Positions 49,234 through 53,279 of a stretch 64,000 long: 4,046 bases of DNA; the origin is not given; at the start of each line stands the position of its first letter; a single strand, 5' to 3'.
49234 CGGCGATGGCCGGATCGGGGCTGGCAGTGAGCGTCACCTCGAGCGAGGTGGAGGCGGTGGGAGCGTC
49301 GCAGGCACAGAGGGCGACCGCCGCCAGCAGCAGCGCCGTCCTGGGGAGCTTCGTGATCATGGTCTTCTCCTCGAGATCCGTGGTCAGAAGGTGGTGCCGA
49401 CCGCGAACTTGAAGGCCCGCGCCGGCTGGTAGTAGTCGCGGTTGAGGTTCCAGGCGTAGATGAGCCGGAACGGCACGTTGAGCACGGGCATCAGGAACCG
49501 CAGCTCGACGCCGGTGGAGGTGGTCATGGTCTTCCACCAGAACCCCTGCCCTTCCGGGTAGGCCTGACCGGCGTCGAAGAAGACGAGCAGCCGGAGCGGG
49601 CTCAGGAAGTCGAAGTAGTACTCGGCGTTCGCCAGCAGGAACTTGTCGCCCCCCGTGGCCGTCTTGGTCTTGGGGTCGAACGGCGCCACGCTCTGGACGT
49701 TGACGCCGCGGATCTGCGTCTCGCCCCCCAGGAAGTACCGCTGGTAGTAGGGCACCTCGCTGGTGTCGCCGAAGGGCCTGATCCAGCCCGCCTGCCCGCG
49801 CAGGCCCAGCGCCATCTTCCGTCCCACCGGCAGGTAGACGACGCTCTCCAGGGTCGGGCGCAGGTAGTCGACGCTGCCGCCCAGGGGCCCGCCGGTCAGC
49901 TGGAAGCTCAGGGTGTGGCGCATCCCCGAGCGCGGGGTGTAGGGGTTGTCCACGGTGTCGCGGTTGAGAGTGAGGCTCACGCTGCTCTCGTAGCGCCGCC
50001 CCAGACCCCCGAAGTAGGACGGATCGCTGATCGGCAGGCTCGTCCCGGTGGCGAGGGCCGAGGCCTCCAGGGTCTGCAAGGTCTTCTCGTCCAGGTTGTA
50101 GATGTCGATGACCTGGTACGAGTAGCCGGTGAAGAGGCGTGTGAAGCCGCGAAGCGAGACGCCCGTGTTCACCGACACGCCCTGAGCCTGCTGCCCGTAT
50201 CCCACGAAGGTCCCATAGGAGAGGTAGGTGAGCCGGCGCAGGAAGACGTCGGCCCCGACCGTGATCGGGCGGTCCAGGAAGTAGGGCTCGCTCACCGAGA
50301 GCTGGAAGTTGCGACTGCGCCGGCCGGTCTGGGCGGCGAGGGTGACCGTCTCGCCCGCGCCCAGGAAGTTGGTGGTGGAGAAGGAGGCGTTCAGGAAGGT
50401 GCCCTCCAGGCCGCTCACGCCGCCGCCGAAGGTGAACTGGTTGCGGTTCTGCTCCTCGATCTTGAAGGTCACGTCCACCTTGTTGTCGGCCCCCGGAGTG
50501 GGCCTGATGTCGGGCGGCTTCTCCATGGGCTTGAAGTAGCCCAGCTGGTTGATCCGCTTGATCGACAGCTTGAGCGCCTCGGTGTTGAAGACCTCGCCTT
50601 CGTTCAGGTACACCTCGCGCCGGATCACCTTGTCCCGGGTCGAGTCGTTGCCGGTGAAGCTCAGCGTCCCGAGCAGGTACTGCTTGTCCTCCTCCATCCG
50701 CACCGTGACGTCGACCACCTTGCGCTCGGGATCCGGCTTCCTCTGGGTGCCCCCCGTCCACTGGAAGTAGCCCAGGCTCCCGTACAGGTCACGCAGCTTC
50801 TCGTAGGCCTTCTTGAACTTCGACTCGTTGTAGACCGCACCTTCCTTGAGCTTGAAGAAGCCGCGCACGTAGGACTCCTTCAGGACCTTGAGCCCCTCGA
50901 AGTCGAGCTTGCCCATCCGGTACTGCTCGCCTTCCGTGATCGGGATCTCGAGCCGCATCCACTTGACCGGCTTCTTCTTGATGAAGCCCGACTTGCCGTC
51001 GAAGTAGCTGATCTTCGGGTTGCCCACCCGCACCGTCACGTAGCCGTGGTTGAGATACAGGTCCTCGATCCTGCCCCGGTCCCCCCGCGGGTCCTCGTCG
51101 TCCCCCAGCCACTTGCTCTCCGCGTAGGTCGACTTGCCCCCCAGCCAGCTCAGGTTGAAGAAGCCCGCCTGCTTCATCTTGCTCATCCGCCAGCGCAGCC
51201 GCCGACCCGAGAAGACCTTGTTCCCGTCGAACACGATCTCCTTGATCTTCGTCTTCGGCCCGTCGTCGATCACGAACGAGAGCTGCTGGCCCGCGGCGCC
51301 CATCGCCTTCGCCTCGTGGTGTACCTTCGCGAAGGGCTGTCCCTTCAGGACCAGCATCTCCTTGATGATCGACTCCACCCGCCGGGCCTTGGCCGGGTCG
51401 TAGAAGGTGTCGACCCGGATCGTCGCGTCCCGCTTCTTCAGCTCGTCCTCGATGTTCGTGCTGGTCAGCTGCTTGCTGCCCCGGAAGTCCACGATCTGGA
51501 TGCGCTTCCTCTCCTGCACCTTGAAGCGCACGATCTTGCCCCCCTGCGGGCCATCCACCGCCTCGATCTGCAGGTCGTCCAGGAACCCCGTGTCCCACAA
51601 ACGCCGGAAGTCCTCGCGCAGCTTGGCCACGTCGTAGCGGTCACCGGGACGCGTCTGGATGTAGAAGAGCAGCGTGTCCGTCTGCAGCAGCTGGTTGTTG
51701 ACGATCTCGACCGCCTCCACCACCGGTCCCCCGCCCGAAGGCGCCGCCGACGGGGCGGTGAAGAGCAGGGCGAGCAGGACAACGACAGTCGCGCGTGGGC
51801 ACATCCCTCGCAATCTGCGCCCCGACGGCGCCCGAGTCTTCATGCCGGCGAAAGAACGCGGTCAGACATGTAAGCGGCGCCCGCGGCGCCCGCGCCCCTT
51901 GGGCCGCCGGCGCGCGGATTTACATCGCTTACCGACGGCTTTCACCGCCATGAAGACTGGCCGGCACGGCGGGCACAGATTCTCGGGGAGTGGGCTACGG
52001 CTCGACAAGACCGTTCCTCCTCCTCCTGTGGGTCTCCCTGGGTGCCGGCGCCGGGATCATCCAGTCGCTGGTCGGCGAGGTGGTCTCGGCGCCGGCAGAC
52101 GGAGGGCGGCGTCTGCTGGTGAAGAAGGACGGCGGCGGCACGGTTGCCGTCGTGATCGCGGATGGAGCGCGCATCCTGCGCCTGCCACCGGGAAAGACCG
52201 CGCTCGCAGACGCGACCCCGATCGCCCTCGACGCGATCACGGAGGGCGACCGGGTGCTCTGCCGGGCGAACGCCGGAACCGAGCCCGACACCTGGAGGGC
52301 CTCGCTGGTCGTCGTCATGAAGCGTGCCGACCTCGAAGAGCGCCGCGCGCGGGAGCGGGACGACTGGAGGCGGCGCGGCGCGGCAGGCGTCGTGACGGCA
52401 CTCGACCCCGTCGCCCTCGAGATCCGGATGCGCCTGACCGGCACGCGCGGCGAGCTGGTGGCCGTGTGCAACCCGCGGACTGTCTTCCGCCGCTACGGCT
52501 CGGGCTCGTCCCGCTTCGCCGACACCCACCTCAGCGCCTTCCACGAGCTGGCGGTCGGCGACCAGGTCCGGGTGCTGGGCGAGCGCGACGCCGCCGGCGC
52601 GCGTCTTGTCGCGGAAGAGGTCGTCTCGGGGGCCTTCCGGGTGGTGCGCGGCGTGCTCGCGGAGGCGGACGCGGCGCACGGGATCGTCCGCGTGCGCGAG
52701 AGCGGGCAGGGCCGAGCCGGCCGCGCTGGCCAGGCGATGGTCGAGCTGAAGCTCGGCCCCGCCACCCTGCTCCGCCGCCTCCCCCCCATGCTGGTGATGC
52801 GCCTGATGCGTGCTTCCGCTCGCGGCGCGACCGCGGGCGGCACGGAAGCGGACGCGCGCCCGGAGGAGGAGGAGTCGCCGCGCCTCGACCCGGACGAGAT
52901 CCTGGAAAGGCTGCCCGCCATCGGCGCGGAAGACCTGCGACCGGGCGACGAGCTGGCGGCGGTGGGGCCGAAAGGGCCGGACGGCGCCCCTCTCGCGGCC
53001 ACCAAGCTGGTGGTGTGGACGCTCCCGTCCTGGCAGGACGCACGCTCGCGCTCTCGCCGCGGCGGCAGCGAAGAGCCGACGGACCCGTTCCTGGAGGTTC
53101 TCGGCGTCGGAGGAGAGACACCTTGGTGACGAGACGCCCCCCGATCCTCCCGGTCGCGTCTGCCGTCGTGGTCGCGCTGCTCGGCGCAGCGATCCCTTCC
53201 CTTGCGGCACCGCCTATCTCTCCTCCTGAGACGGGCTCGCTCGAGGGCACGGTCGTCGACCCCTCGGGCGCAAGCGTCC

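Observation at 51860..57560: Shared 15-bp AT-rich box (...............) in promoter position for two divergent units next to an OmpR-type two-component system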

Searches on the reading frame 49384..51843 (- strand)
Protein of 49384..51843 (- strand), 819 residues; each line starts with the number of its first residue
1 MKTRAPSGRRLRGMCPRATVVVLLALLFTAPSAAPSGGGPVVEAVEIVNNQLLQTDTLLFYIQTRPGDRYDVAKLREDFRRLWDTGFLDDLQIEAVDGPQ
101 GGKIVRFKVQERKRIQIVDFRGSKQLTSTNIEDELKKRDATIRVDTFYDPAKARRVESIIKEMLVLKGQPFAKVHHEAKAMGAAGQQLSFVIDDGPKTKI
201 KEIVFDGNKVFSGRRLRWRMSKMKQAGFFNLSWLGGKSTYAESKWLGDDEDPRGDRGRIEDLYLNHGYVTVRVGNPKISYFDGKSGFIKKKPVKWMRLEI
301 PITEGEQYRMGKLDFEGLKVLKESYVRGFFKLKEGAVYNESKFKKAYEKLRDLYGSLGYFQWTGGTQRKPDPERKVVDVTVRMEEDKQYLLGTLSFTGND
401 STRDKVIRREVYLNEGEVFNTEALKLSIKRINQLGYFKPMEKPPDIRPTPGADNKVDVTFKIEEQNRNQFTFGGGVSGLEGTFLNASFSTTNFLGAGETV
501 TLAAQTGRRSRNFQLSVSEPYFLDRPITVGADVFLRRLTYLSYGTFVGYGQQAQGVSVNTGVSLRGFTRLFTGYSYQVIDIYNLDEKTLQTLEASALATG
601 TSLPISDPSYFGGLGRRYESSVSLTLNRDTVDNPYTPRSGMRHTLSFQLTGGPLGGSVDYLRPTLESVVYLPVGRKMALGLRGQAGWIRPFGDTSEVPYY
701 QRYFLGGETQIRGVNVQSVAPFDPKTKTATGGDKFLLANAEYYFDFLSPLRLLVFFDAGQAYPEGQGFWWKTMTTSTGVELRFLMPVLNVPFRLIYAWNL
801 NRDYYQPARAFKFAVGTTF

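Call 9: search_protein_families(library=pfam, proteins=[window:49384-51843:-], max_evalue=0.01)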
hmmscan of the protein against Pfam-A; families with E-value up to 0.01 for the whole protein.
window:49384-51843:- (819 aa): 4 families
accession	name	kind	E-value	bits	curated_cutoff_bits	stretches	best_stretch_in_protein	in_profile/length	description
PF01103.29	Omp85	-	3e-50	172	24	1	492-819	1-325/325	Omp85 superfamily domain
PF07244.20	POTRA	-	5.5e-46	155.6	21.3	4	308-385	1-78/79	Surface antigen variable number repeat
PF25282.1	POTRA1_3_Toc75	-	3.7e-07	30.7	27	0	410-462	47-97/99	Toc75-like, POTRA domain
PF08479.16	POTRA_2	-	0.001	19.3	24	0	258-276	42-60/76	POTRA domain, ShlB-type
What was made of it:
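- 49384..51843 (-): bamA (Omp85 plus POTRA domains). The start is probably the ATG at 51804, not the one at 51843, which lies inside the module. Call 9 gives the Pfam domains.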

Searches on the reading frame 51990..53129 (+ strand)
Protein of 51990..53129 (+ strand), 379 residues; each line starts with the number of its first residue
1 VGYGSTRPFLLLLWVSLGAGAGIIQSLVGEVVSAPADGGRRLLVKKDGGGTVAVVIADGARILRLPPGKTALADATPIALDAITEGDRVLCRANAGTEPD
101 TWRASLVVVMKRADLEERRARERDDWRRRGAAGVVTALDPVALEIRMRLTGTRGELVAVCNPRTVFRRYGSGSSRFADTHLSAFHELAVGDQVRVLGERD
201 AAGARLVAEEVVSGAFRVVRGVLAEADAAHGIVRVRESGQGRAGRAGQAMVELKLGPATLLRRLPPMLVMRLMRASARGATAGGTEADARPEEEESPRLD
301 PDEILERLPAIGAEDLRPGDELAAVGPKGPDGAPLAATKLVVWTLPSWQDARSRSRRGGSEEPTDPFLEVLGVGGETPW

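Call 9: search_protein_families(library=pfam, proteins=[window:51990-53129:+], max_evalue=0.01)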
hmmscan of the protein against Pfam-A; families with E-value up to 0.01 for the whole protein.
window:51990-53129:+ (379 aa): 1 family
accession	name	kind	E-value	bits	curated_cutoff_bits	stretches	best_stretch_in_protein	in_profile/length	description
PF18914.6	DUF5666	-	0.00011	22.8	27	1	133-211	2-59/60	Domain of unknown function (DUF5666)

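Call 18: find_homologous_proteins(query=window:51990-53129:+, max_evalue=0.00001)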
Query window:51990-53129:+ (379 aa): 111 proteins with E <= 0.00001 among 8000 candidates.
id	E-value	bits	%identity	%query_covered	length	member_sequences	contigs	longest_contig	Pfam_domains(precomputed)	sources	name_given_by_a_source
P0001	3.0e-238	808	100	100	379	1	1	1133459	-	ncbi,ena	-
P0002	6.5e-156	537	70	96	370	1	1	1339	-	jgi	jgi:hypothetical protein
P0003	5.9e-123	429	59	98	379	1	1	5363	-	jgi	jgi:hypothetical protein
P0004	8.7e-108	379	54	98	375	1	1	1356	-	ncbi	-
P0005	3.0e-86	308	47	98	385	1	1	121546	-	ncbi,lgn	-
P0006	6.1e-77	278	47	94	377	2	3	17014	-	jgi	-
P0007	2.8e-71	259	46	93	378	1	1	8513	-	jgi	jgi:hypothetical protein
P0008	3.5e-71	259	46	93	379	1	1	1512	PF18914.7,PF11604.16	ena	-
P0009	1.0e-70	257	44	94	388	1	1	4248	-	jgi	jgi:hypothetical protein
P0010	2.2e-70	256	45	93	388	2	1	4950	PF18914.7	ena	-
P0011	8.1e-70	254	47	93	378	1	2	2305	-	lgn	-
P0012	8.1e-70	254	45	89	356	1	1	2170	-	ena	-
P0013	1.8e-69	253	43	93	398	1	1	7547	-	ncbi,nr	ncbi:MAG TPA: hypothetical protein VEQ10_04000 [Vicinamibacteria bacterium]|nr:hypothetical protein 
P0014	2.1e-69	253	42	97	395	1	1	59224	-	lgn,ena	-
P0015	2.4e-69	253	42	91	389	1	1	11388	-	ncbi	-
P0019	2.9e-68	249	43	93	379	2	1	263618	PF18914.7,PF11604.16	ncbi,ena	-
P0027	2.5e-63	233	40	98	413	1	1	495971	PF18914.7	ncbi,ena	-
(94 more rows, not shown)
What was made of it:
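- Closest known: ZraPSR and BaeSR/Spy systems. Same: The DUF5666 homologs carry faint CusF-like hits (call 18), which hints at metals.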

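Call 19: find_encoding_contigs(protein=P0003, flank=10000, max_places=2)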
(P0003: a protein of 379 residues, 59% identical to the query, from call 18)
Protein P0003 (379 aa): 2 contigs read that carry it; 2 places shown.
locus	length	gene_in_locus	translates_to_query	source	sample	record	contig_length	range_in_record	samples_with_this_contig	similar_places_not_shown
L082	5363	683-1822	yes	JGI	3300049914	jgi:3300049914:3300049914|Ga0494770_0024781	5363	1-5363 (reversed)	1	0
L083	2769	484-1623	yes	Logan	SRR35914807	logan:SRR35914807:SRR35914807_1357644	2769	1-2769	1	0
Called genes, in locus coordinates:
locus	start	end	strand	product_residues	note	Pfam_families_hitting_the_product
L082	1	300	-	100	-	?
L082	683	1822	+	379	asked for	-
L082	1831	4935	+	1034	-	-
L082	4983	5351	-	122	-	-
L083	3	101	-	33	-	?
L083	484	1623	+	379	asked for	-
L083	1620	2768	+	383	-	?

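Call 20: find_encoding_contigs(protein=P0005, flank=10000, max_places=2)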
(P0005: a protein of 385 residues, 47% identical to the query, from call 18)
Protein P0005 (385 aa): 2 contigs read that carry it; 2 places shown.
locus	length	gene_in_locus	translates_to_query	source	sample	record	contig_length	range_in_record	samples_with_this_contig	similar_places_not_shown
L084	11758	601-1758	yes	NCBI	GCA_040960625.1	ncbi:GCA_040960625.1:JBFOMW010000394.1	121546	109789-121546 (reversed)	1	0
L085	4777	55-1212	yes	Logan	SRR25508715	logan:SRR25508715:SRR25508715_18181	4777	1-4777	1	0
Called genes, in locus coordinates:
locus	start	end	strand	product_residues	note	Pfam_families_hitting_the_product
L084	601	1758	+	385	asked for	-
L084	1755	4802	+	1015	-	PF13620:CarboxypepD_reg, PF25183:OMP_b-brl_4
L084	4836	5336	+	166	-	-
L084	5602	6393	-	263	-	-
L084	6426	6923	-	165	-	PF13801:Metal_resist, PF07813:LTXXQ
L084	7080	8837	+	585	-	PF00512:HisKA, PF13581:HATPase_c_2 (weak), PF02518:HATPase_c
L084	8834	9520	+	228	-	PF00072:Response_reg, PF00486:Trans_reg_C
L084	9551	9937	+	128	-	-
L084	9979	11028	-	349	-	PF14315:DUF4380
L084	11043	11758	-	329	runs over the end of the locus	PF00903:Glyoxalase (faint), PF13468:Glyoxalase_3 (faint), PF13669:Glyoxalase_4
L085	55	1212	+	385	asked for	-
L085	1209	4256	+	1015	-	PF13620:CarboxypepD_reg, PF25183:OMP_b-brl_4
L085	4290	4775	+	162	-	?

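Call 21: find_encoding_contigs(protein=P0006, flank=10000, max_places=2)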
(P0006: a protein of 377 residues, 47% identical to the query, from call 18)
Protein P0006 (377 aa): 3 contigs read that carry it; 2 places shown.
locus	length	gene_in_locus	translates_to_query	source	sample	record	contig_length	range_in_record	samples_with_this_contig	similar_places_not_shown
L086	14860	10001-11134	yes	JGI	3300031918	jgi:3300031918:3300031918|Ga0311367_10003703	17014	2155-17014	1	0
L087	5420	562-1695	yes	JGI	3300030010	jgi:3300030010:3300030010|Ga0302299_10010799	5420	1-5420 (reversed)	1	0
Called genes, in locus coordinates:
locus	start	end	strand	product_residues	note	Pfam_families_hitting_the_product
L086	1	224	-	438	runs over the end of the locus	PF01595:CNNM, PF00571:CBS (weak), PF03471:CorC_HlyC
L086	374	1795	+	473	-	PF00890:FAD_binding_2 (weak), PF01134:GIDA, PF03486:HI0933_like (faint), PF07992:Pyr_redox_2, PF12831:FAD_oxidored, PF13450:NAD_binding_8 (faint), PF00070:Pyr_redox, PF02852:Pyr_redox_dim, +1 more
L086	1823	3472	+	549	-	PF00364:Biotin_lipoyl, PF02817:E3_binding, PF00198:2-oxoacid_dh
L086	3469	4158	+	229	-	PF21948:LplA-B_cat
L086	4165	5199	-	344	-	PF13492:GAF_3 (faint), PF01590:GAF, PF13185:GAF_2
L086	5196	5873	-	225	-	PF01209:Ubie_methyltran, PF13489:Methyltransf_23, PF13649:Methyltransf_25, PF13847:Methyltransf_31, PF08241:Methyltransf_11, PF08242:Methyltransf_12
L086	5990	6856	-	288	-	PF01040:UbiA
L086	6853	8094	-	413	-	PF01979:Amidohydro_1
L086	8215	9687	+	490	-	PF01120:Alpha_L_fucos, PF16757:Fucosidase_C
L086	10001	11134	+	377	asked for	-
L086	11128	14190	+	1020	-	PF13620:CarboxypepD_reg, PF13715:CarbopepD_reg_2 (faint), PF00593:TonB_dep_Rec_b-barrel (faint), PF25183:OMP_b-brl_4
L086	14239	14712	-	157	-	-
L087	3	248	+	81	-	?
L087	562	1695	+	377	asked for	-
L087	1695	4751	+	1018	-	PF13620:CarboxypepD_reg, PF13715:CarbopepD_reg_2 (faint), PF00593:TonB_dep_Rec_b-barrel (faint), PF25183:OMP_b-brl_4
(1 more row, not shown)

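Call 24: find_encoding_contigs(protein=P0019, flank=10000, max_places=1)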
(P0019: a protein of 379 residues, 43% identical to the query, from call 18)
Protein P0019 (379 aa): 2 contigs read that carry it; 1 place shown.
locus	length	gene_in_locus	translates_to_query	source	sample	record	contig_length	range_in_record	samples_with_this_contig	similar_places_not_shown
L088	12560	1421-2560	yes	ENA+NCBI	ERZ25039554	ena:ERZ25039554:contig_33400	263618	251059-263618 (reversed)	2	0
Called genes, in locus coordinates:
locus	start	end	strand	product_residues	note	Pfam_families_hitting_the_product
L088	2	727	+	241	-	?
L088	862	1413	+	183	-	-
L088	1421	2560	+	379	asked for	PF18914:DUF5666 (faint), PF11604:CusF_Ec (faint)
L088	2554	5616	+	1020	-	PF13620:CarboxypepD_reg, PF14686:fn3_3 (faint), PF25183:OMP_b-brl_4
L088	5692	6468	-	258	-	-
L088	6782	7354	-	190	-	-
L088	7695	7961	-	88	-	PF03683:UPF0175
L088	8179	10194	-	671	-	PF14508:GH97_N, PF10566:Glyco_hydro_97, PF14509:GH97_C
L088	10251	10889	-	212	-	PF03352:Adenine_glyco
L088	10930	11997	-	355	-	PF01916:DS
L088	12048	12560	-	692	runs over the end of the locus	PF00069:Pkinase, PF07714:PK_Tyr_Ser-Thr, PF03109:ABC1, PF25174:Beta-prop_THOC3, PF23381:Beta-prop_IFT122_1st, PF23414:Beta-prop_EML_2, PF24105:Beta-prop_CAF1B_HIR1, PF24796:WDR55, +35 more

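Call 25: find_encoding_contigs(protein=P0014, flank=10000, max_places=1)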
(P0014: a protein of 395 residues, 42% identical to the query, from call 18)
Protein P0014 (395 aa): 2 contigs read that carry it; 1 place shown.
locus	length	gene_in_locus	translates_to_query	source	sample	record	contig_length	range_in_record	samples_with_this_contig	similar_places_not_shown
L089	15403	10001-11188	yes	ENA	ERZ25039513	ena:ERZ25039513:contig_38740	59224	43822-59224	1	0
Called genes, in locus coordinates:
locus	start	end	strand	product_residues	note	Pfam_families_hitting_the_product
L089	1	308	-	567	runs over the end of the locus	PF02927:CelD_N, PF00759:Glyco_hydro_9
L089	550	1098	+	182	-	-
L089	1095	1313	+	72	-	PF12844:HTH_19, PF13560:HTH_31, PF01381:HTH_3, PF13413:HTH_25 (weak), PF13443:HTH_26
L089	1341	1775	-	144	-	-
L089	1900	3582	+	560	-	PF00149:Metallophos, PF02872:5_nucleotid_C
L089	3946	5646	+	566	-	PF02776:TPP_enzyme_N, PF00205:TPP_enzyme_M, PF02775:TPP_enzyme_C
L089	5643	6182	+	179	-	PF01842:ACT, PF22629:ACT_AHAS_ss, PF13710:ACT_5, PF10369:ALS_ss_C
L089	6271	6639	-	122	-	-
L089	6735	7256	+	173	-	PF01450:KARI_C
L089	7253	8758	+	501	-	PF00682:HMGL-like, PF22617:HCS_D2, PF08502:LeuA_dimer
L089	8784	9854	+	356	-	PF00180:Iso_dh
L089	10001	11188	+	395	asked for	-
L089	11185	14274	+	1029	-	PF13620:CarboxypepD_reg, PF25183:OMP_b-brl_4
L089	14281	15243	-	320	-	-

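Call 26: find_encoding_contigs(protein=P0027, flank=10000, max_places=1)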
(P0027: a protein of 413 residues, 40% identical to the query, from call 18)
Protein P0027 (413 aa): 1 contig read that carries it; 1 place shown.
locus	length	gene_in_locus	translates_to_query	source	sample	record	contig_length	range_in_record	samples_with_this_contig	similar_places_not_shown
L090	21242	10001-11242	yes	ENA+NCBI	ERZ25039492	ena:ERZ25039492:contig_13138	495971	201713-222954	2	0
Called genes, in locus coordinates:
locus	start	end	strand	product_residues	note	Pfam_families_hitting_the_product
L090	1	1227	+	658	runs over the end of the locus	PF00512:HisKA, PF00072:Response_reg, PF00486:Trans_reg_C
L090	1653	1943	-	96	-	-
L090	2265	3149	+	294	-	PF07719:TPR_2 (faint)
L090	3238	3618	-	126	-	-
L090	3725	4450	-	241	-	PF18967:PycTM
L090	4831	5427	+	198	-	PF08308:PEGA (faint)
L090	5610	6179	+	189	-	-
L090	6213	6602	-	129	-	-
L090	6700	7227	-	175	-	-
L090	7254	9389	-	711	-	PF07244:POTRA, PF01103:Omp85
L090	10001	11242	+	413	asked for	PF18914:DUF5666 (faint)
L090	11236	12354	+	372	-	PF13620:CarboxypepD_reg, PF13715:CarbopepD_reg_2 (faint), PF25183:OMP_b-brl_4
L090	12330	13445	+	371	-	PF25183:OMP_b-brl_4 (weak)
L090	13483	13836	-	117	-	-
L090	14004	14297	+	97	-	-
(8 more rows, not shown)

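Call 37: search_protein_families(library=ncbifam, proteins=[window:51990-53129:+, L084:6426-6923:-], max_evalue=0.001)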
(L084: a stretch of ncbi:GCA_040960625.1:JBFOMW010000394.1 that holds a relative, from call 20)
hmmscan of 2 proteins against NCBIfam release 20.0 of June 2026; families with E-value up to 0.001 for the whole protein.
window:51990-53129:+ (379 aa): 0 families

L084:6426-6923:- (165 aa): 1 family
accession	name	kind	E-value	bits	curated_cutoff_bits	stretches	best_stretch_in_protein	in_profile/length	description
NF008584.2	PRK11546.1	equivalog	0.00099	19.4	200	0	45-153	41-143/145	zinc resistance sensor/chaperone ZraP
